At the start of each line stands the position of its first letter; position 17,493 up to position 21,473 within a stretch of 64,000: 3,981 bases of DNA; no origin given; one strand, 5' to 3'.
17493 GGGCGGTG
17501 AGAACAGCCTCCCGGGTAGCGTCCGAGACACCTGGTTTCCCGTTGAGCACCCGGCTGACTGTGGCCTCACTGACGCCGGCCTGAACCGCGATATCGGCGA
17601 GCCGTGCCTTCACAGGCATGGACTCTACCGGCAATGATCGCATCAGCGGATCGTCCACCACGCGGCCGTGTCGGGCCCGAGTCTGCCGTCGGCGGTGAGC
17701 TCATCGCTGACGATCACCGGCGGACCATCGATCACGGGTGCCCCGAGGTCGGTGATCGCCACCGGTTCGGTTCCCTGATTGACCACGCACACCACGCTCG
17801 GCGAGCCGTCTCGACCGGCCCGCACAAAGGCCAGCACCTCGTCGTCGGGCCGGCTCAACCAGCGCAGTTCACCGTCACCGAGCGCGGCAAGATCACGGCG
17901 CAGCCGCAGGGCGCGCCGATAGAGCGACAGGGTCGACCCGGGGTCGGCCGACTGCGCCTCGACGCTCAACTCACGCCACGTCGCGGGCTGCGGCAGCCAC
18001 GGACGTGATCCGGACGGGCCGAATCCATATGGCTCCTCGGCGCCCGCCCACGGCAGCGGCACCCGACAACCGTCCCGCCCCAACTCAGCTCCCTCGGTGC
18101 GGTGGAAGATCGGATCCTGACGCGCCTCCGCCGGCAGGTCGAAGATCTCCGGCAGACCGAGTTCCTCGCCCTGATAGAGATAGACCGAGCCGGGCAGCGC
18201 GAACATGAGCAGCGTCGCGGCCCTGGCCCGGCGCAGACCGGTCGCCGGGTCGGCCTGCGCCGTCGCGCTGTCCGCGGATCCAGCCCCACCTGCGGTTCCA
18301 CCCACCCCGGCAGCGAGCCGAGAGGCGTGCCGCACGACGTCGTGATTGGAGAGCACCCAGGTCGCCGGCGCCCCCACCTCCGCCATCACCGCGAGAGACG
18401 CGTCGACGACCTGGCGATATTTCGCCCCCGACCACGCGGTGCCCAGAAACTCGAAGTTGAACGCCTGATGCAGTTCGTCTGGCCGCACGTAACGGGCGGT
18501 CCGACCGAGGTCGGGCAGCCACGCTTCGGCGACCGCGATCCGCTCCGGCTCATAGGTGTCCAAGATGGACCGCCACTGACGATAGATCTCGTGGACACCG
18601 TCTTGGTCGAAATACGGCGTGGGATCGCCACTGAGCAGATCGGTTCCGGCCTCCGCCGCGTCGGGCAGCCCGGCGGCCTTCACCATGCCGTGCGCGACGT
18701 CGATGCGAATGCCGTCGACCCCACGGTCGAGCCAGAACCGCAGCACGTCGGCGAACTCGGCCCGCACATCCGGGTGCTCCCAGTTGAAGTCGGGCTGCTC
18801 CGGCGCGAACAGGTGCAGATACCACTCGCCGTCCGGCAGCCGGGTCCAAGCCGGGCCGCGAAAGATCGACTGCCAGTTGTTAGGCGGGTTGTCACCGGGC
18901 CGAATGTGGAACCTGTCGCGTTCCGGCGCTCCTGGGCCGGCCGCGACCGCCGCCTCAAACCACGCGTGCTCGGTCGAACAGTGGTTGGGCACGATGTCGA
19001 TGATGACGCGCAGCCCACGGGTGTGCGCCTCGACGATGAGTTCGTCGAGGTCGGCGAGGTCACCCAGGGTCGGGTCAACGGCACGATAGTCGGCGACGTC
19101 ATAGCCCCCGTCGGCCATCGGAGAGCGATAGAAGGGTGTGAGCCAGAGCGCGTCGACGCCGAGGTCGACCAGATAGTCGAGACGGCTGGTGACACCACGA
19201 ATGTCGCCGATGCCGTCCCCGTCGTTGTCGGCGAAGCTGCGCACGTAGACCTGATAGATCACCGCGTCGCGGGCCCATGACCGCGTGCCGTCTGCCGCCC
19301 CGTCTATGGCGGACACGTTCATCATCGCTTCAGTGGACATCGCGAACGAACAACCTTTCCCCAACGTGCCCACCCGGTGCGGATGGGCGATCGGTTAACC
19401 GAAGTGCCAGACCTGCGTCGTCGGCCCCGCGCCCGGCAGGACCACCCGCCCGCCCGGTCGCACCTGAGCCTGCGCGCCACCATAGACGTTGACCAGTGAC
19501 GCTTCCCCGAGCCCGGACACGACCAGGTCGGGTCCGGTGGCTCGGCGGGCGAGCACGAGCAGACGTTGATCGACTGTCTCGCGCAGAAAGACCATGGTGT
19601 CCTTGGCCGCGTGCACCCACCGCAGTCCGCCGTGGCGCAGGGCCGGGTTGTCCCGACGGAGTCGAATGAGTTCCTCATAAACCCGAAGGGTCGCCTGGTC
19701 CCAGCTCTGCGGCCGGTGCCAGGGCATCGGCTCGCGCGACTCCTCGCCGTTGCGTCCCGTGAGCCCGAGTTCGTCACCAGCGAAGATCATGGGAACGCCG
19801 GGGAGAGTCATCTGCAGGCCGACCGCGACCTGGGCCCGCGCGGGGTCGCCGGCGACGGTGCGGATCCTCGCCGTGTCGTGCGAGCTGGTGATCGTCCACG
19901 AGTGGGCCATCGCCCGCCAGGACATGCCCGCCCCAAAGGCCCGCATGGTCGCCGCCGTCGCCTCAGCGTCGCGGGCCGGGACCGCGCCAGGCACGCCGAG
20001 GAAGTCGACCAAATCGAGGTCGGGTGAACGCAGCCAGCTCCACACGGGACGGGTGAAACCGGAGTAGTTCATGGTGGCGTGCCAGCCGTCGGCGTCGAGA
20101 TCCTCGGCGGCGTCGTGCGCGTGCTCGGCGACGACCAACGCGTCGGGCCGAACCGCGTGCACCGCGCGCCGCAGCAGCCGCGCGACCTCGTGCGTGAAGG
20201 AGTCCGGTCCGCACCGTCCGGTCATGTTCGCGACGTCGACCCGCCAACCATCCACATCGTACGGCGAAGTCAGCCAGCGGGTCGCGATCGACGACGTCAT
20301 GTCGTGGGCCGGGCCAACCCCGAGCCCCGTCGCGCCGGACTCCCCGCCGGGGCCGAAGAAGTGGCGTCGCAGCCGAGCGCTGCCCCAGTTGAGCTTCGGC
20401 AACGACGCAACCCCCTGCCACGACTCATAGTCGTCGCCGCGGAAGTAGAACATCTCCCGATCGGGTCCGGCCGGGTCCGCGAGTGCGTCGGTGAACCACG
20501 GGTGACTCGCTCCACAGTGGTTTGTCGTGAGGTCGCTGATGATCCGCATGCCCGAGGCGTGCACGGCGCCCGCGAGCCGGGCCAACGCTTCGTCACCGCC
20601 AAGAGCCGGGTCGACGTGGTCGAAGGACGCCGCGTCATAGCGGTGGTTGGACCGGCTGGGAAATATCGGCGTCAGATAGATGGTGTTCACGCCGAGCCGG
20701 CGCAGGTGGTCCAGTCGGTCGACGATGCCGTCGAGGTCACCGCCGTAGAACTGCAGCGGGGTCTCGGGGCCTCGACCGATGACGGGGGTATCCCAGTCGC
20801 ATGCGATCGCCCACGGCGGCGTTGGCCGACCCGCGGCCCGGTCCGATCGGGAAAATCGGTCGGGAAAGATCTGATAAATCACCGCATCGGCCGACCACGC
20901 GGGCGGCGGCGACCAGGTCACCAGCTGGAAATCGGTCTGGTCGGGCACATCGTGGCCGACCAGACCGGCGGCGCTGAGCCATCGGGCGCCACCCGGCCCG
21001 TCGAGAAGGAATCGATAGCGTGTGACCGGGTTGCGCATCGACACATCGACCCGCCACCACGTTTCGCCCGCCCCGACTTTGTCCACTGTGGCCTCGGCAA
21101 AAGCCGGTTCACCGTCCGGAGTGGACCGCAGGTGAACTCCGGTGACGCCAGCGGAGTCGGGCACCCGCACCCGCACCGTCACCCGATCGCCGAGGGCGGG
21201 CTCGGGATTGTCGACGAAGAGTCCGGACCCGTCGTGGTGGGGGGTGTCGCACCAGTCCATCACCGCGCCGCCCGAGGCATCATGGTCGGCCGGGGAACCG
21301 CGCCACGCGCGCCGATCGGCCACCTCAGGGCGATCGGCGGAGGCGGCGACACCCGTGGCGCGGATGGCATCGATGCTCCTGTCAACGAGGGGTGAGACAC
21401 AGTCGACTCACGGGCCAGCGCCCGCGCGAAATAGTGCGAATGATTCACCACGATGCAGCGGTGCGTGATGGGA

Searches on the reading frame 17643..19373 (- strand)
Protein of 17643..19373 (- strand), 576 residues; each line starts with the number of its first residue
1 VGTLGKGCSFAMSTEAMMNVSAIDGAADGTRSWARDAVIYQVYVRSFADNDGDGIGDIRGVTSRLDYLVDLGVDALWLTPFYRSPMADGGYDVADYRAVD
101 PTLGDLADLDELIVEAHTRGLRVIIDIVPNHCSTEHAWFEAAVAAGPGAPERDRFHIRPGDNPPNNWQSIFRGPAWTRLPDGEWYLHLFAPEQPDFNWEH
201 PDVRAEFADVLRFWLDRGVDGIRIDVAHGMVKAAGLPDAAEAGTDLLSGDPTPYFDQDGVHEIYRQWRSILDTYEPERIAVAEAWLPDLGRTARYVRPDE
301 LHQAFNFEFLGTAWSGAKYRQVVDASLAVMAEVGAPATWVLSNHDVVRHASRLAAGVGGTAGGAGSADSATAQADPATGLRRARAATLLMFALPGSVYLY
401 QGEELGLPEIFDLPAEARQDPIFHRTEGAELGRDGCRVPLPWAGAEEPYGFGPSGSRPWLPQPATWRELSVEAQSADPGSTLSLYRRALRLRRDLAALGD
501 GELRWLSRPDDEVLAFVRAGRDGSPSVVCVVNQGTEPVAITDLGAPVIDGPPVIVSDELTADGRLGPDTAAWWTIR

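Call 64: search_protein_families(library=pfam, proteins=[window:17643-19373:-], max_evalue=0.00001)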
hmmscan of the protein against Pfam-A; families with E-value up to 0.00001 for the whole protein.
window:17643-19373:- (576 aa): 2 families
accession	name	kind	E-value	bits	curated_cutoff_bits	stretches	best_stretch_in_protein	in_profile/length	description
PF00128.31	Alpha-amylase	-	4.7e-101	339.7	22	1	41-499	1-444/446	Alpha amylase, catalytic domain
PF11941.14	DUF3459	-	9e-06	26.4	22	0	484-573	1-90/90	Domain of unknown function (DUF3459)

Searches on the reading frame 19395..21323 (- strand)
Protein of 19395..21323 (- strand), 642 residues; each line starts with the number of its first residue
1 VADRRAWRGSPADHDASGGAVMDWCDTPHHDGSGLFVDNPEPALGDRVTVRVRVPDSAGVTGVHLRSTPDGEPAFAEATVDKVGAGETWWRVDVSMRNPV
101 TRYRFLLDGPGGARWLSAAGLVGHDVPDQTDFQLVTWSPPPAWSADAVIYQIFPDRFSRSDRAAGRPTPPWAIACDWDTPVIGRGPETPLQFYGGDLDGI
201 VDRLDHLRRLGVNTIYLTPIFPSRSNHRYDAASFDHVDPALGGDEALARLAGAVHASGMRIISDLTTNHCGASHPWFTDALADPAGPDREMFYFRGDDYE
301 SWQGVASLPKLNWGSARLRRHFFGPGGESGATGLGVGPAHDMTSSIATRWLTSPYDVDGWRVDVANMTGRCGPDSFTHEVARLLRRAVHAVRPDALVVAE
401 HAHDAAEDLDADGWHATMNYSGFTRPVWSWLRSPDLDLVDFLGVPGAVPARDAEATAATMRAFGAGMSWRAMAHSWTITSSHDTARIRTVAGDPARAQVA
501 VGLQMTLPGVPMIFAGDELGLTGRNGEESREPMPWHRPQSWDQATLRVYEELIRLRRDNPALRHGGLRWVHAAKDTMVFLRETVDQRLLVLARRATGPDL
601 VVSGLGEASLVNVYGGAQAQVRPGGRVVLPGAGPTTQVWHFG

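Call 64: search_protein_families(library=pfam, proteins=[window:19395-21323:-], max_evalue=0.00001)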
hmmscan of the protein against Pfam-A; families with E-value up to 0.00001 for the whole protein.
window:19395-21323:- (642 aa): 1 family
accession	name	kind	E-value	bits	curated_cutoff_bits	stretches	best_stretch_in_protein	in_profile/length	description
PF00128.31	Alpha-amylase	-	4e-48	165.2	22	1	151-525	1-360/446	Alpha amylase, catalytic domain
